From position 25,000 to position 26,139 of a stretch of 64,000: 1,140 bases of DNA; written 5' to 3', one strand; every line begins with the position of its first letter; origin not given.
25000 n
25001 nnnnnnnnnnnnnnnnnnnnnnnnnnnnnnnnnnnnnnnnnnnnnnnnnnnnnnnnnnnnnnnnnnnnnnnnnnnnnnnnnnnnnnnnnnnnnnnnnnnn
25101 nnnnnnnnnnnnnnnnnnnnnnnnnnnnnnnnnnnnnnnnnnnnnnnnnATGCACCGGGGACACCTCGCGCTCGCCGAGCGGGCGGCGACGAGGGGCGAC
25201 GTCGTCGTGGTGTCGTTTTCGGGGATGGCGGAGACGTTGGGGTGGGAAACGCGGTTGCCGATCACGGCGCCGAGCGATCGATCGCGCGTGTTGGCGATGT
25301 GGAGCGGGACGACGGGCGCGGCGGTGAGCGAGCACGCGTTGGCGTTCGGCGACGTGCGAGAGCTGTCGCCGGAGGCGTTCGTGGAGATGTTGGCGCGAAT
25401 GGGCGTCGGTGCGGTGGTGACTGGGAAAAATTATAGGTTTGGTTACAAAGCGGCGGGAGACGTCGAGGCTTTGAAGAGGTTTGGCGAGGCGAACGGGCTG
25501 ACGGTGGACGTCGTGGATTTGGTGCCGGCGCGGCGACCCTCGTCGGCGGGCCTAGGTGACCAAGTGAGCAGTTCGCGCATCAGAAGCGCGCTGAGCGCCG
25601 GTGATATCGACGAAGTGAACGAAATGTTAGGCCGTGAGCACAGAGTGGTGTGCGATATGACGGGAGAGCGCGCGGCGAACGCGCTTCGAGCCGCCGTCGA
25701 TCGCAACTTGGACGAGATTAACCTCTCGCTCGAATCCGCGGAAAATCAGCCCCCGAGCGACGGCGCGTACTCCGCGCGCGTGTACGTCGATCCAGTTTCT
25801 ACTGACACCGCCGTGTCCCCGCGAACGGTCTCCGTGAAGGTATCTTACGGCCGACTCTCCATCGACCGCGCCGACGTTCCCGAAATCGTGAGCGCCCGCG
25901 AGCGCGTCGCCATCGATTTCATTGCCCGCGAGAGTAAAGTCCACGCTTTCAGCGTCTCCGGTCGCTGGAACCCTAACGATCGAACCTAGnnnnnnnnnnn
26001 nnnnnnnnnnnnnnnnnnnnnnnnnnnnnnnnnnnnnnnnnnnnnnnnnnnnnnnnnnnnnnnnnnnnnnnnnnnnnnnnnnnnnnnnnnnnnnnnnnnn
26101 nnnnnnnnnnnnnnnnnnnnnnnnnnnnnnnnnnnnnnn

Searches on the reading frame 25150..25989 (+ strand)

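Call 74: search_protein_families(library=pfam, proteins=[window:25150-25989:+], max_evalue=0.001)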
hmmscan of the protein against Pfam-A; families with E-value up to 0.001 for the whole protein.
window:25150-25989:+ (279 aa): 1 family
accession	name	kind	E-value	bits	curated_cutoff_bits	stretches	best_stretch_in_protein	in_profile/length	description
PF06574.18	FAD_syn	-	4.6e-11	43.2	27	1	1-125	18-147/158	FAD synthetase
